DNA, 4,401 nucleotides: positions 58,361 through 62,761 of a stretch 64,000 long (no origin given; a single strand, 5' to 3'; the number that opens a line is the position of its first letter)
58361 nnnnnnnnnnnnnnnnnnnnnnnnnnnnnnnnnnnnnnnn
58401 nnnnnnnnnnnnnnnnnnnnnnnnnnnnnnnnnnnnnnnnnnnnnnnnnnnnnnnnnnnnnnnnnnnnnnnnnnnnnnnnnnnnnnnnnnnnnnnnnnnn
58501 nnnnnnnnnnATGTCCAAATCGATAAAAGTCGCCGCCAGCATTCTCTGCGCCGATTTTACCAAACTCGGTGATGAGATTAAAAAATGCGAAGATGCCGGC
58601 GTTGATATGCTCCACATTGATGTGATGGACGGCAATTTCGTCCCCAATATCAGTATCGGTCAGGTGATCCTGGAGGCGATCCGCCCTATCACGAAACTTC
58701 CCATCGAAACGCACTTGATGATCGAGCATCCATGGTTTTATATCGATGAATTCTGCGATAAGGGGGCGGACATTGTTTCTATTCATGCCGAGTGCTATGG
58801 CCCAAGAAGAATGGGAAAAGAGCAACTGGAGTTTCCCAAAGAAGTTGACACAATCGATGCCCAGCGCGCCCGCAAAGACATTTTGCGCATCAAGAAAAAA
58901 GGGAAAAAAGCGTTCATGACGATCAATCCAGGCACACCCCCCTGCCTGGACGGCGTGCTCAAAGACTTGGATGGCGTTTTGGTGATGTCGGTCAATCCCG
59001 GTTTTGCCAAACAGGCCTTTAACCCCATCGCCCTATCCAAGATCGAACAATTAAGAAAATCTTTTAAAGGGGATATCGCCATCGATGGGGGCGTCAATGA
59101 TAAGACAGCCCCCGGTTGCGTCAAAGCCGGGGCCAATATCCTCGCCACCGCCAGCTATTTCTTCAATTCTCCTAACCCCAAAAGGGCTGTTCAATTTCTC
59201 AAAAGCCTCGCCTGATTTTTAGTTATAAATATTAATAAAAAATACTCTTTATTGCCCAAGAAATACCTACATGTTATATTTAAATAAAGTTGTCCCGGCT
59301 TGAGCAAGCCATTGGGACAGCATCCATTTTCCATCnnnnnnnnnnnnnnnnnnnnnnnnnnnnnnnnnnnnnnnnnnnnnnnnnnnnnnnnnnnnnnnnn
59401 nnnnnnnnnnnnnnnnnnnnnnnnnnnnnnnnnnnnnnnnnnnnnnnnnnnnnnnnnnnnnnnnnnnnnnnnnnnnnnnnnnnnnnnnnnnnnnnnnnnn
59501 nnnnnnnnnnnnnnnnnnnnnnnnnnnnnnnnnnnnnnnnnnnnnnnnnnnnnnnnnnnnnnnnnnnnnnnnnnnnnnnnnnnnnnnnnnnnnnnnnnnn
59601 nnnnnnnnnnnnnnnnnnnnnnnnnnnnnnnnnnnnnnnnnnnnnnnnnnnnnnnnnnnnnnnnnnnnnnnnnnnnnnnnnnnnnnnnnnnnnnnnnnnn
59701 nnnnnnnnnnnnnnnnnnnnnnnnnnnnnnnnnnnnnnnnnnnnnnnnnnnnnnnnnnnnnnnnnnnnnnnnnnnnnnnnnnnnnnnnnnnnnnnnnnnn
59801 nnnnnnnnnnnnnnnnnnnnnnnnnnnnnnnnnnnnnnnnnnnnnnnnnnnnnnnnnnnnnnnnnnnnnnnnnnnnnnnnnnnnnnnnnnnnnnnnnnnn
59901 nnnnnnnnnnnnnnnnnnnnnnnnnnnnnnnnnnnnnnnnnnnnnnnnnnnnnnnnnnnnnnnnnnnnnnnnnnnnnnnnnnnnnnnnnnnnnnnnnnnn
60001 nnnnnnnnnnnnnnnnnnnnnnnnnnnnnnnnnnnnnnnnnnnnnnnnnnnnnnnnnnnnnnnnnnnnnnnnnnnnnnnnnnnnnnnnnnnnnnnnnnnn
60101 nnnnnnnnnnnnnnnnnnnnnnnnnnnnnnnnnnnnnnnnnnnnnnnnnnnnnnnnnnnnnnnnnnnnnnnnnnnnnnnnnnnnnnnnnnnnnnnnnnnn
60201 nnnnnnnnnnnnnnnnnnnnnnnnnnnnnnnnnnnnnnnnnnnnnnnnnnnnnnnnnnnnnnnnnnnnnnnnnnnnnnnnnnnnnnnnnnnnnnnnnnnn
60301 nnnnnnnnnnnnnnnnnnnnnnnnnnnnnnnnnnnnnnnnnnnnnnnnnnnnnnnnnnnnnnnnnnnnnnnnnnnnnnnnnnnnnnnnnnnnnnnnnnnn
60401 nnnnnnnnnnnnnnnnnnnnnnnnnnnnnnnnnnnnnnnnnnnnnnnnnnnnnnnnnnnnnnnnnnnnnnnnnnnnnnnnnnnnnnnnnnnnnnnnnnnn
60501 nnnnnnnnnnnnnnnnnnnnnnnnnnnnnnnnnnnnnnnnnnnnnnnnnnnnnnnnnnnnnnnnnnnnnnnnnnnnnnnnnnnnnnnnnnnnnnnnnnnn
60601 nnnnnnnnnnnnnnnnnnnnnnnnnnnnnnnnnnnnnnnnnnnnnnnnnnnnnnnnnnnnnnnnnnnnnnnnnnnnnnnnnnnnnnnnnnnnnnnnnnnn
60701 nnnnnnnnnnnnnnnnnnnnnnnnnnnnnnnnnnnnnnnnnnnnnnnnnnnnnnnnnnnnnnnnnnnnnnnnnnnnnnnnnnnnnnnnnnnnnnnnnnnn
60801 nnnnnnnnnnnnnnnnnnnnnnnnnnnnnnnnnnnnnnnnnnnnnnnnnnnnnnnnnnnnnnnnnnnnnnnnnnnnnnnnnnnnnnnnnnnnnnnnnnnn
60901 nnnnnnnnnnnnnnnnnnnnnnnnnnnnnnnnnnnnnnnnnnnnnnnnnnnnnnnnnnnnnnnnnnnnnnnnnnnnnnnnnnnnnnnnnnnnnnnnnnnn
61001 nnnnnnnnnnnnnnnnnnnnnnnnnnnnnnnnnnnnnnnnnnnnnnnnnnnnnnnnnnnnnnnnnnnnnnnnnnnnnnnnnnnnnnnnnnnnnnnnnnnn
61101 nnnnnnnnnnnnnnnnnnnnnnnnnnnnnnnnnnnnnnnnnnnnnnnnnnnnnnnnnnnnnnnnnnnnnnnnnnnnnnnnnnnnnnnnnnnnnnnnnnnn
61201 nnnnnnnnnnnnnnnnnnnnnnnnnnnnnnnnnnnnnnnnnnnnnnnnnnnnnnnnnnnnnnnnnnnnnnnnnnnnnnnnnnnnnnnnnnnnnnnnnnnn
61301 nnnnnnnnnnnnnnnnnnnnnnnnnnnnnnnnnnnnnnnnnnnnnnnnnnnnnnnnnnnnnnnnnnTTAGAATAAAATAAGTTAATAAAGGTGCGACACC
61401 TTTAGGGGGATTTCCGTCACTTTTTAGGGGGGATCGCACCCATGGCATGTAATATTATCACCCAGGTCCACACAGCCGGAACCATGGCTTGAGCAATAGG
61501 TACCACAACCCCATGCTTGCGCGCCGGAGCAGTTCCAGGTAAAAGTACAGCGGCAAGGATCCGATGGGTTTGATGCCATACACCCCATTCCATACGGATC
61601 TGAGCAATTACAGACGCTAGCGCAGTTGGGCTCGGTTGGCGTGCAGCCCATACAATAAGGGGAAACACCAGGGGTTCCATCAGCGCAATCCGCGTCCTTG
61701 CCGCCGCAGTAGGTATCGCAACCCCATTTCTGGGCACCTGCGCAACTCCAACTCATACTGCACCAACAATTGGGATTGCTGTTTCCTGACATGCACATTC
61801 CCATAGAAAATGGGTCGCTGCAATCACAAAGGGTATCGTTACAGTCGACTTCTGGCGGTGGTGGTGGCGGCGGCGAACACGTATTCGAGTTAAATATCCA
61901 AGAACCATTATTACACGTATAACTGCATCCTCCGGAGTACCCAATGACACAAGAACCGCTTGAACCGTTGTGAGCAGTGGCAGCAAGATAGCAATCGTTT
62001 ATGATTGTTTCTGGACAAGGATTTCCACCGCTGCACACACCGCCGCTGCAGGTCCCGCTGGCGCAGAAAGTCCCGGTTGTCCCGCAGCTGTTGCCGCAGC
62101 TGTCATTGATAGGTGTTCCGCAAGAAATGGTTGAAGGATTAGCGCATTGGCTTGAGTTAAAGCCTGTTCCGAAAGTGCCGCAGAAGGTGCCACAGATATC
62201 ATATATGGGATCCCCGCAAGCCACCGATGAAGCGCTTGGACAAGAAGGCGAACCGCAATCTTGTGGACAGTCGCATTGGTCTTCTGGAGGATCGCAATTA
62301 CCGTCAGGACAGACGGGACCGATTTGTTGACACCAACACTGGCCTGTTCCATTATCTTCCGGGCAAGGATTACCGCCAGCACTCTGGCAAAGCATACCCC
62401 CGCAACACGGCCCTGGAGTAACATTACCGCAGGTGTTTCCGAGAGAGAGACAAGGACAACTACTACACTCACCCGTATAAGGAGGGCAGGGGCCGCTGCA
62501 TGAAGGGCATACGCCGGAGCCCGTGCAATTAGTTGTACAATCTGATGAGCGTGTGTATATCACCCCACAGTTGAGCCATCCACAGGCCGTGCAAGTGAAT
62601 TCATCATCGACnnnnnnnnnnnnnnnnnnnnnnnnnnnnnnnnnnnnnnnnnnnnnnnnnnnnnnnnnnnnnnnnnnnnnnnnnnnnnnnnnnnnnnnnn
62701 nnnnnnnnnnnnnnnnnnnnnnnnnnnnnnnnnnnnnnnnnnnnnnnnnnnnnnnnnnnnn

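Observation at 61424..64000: Convergent partner: a 5'-truncated giant Cys-rich modular protein sharing its C-terminal domain with the neighbour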

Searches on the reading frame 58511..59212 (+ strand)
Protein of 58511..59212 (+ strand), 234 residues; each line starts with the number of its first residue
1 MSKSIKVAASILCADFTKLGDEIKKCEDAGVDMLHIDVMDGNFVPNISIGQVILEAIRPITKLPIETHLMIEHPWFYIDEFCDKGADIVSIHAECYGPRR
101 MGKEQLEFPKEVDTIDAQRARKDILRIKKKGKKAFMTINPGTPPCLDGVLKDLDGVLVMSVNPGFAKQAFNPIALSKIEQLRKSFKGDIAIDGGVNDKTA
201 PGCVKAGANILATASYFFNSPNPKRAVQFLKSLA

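Call 8: find_encoding_contigs(protein=window:58511-59212:+, flank=10000, max_places=6)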
Protein window:58511-59212:+ (234 aa): 7 contigs read that carry it; 6 places shown.
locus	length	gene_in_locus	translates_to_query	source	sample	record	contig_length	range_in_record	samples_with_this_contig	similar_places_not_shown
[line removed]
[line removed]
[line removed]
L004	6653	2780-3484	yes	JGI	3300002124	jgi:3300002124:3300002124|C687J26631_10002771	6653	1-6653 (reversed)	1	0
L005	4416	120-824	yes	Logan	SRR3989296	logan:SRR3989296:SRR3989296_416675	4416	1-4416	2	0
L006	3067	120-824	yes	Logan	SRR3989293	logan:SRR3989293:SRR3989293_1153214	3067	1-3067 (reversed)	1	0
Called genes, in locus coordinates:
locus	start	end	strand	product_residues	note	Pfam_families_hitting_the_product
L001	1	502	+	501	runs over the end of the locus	PF00890:FAD_binding_2 (faint), PF01266:DAO, PF12831:FAD_oxidored, PF13450:NAD_binding_8 (faint), PF16901:DAO_C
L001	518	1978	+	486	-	PF13598:DUF4139 (weak)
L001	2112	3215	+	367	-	PF00988:CPSase_sm_chain, PF00117:GATase, PF07722:Peptidase_C26 (faint)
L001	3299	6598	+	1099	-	PF25596:CPSase_L_D1, PF02222:ATP-grasp (weak), PF02786:CPSase_L_D2, PF02787:CPSase_L_D3, PF25596:CPSase_L_D1, PF02786:CPSase_L_D2, PF02222:ATP-grasp, PF02142:MGS, +6 more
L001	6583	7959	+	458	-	PF13230:GATase_4, PF13522:GATase_6, PF13537:GATase_7, PF00156:Pribosyltran (weak)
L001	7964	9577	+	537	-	PF06418:CTP_synth_N, PF00117:GATase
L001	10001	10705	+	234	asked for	PF00834:Ribul_P_3_epim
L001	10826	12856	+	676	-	-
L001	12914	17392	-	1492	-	-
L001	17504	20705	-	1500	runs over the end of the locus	-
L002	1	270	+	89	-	?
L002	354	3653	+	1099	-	PF25596:CPSase_L_D1, PF02222:ATP-grasp (weak), PF02786:CPSase_L_D2, PF02787:CPSase_L_D3, PF25596:CPSase_L_D1, PF02786:CPSase_L_D2, PF02222:ATP-grasp, PF02142:MGS, +6 more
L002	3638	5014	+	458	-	PF13230:GATase_4, PF13522:GATase_6, PF13537:GATase_7, PF00156:Pribosyltran (weak)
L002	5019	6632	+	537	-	PF06418:CTP_synth_N, PF00117:GATase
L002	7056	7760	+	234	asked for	PF00834:Ribul_P_3_epim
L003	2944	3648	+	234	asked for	PF00834:Ribul_P_3_epim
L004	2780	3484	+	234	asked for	PF00834:Ribul_P_3_epim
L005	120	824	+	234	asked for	PF00834:Ribul_P_3_epim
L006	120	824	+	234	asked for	PF00834:Ribul_P_3_epim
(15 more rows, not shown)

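Call 11: search_protein_families(library=pfam, proteins=[L001:12917-17392:-, L001:17507-20704:-], max_evalue=1)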
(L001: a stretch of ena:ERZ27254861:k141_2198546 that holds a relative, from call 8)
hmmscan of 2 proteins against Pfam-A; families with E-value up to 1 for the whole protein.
L001:12917-17392:- (1492 aa): 0 families

L001:17507-20704:- (1066 aa): 0 families

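Call 12: find_homologous_proteins(query=L001:12917-17392:-, max_evalue=0.001)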
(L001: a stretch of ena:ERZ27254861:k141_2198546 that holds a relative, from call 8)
Query L001:12917-17392:- (1492 aa): 686 proteins with E <= 0.001 among 8000 candidates; the best 120 are listed.
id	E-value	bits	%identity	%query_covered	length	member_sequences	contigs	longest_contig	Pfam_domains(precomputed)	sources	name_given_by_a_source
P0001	0.0e+0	3363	100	100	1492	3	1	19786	-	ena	-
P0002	3.1e-275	935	63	28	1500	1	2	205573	-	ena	-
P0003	2.7e-227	776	38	10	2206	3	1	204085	-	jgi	jgi:hypothetical protein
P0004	1.9e-167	578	61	5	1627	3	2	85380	-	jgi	jgi:hypothetical protein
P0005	1.1e-161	559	62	6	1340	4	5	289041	-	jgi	jgi:hypothetical protein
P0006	4.6e-159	550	52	6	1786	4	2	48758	-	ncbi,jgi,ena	jgi:hypothetical protein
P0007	7.3e-139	483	45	11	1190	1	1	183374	-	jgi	jgi:hypothetical protein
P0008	9.6e-133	463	52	6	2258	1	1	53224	-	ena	-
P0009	2.6e-130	455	54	7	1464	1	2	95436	-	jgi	-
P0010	1.1e-129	452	55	6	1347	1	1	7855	-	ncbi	-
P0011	2.0e-119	418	59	8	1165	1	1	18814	PF00932.26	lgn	-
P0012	1.4e-115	406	62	6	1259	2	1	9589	-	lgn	-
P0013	2.7e-115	405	54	6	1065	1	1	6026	-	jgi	jgi:hypothetical protein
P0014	3.7e-115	404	55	9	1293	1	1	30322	-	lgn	-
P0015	8.1e-113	397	58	6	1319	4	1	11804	-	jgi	jgi:hypothetical protein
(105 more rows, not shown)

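Call 14: search_protein_families(library=ncbifam, proteins=[L001:12917-17392:-, P0002], max_evalue=1)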
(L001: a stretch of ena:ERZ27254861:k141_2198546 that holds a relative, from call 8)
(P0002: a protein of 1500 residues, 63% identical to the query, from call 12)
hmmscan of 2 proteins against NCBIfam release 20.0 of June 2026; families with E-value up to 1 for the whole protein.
L001:12917-17392:- (1492 aa): 1 family
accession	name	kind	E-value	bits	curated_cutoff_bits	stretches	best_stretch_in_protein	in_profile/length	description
NF041908.1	HVO_2922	equivalog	0.12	12.4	90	0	964-975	6-17/54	HVO_2922 family protein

P0002 (1500 aa): 0 families

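Call 16: find_encoding_contigs(protein=P0002, flank=10000, max_places=3)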
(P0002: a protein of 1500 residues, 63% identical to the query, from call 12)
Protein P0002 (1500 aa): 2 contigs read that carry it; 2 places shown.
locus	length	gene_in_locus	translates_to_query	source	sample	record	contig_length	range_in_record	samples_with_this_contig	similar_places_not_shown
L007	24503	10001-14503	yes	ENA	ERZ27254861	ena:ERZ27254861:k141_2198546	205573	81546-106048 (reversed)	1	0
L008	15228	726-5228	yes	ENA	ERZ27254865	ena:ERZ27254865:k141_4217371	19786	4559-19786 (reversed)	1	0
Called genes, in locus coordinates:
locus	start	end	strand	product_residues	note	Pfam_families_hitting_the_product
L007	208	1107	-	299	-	PF13462:Thioredoxin_4, PF01323:DSBA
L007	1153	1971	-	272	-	PF00768:Peptidase_S11, PF13354:Beta-lactamase2, PF00905:Transpeptidase (faint)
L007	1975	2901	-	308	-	PF02390:Methyltransf_4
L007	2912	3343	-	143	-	PF11399:DUF3192 (faint)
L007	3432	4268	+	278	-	PF03372:Exo_endo_phos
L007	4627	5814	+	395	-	PF08495:FIST, PF10442:FIST_C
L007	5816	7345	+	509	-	PF13185:GAF_2 (weak), PF13492:GAF_3 (weak), PF00512:HisKA, PF02518:HATPase_c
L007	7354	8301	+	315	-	PF00072:Response_reg, PF00990:GGDEF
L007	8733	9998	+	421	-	PF17427:Phi29_Phage_SSB (faint), PF13884:Peptidase_S74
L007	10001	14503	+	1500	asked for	-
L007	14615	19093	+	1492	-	-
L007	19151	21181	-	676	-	-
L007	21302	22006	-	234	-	PF00834:Ribul_P_3_epim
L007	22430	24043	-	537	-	PF06418:CTP_synth_N, PF00117:GATase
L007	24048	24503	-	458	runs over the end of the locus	PF13230:GATase_4, PF13522:GATase_6, PF13537:GATase_7, PF00156:Pribosyltran (weak)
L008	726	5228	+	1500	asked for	-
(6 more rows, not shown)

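Call 70: search_protein_families(library=phrogs, proteins=[L007:8733-9995:+, P0002, P0001], max_evalue=0.01)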
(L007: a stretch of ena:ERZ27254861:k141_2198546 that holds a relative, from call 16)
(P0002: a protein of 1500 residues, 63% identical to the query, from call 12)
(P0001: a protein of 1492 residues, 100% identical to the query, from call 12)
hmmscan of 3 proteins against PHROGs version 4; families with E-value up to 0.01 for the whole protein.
L007:8733-9995:+ (421 aa): 25 families
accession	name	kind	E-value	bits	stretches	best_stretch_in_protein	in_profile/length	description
phrog_8215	-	tail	9e-30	104.7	1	302-414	889-997/1000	baseplate wedge initiator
phrog_5668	-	tail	1e-29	104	1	99-419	1250-1564/1567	tail fiber protein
phrog_18186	-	tail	1.9e-22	80.7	1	312-414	474-575/582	baseplate wedge subunit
phrog_1980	-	tail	1.1e-21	78.6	1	115-419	148-436/449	tail fiber protein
phrog_1699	-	tail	2.1e-20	73.9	1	90-419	685-997/1000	long tail fiber protein distal subunit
phrog_9942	-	tail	4e-19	69.2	2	298-418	901-1046/1178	tail fiber protein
phrog_28992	-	unknown function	1.2e-17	65.1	1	286-419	209-342/343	-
phrog_14572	-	tail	1.2e-16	61.8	1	283-418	329-475/484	tail fiber protein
phrog_11011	-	tail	3.7e-16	59.2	1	96-418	956-1282/1291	long tail fiber protein distal subunit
phrog_5481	-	tail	1.1e-15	58.2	1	128-418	737-1025/1043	tail fiber protein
phrog_18345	-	tail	2.1e-15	57.1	2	99-263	439-591/956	tail fiber protein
phrog_21722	-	tail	2e-14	54.1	1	122-416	287-571/576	long tail fiber protein distal subunit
phrog_6921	-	tail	1.4e-13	51.5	1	123-419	450-737/738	tail fiber protein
phrog_25848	-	tail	4.2e-12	46.1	1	323-419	503-597/598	tail fiber protein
phrog_4563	-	tail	1.4e-10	42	1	313-419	215-335/346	tail fiber protein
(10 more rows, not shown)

P0002 (1500 aa): 0 families

P0001 (1492 aa): 0 families

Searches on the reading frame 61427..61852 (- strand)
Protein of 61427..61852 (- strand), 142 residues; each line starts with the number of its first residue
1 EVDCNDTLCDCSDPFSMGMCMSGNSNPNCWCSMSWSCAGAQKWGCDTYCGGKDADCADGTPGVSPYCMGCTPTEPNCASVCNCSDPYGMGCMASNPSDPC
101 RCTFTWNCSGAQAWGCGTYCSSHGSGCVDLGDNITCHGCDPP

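Call 26: search_protein_families(library=pfam, proteins=[window:61427-61852:-], max_evalue=10)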
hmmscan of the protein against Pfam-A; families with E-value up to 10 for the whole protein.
seq(142 aa): 0 families

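Call 39: find_homologous_proteins(query=window:61427-61852:-, max_evalue=0.01)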
Query window:61427-61852:-: no candidate shares three 5-residue words with the query. No homologue found.

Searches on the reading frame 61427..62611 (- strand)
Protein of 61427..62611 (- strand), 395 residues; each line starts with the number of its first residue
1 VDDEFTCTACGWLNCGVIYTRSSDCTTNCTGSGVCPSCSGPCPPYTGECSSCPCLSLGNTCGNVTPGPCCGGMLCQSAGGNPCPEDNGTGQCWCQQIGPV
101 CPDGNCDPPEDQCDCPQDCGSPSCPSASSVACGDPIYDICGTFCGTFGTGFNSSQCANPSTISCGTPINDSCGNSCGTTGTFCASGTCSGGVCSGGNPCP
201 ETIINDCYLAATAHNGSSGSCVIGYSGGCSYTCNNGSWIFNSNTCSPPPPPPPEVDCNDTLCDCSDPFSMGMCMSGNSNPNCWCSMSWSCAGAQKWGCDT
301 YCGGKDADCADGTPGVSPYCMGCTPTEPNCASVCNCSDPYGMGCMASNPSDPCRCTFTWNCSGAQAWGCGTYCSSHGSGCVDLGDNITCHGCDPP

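Call 74: find_related_loci(query=window:61427-62611:-, collection=genome_contigs, flank=6000)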
Query window:61427-62611:- (395 aa) in genome_contigs; peptide patterns used: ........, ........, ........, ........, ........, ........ (x = any residue, [..] = any of these).
29 stretches matched a pattern, but none encodes a relative of the query by tblastn (E <= 1e-3).

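Call 89: find_related_loci(query=window:61427-62611:-, collection=metagenome_contigs, flank=8000)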
Query window:61427-62611:- (395 aa) in metagenome_contigs; peptide patterns used: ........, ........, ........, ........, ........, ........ (x = any residue, [..] = any of these).
32 stretches matched a pattern; 1 encode a relative of the query (tblastn E <= 1e-3); 1 distinct loci.
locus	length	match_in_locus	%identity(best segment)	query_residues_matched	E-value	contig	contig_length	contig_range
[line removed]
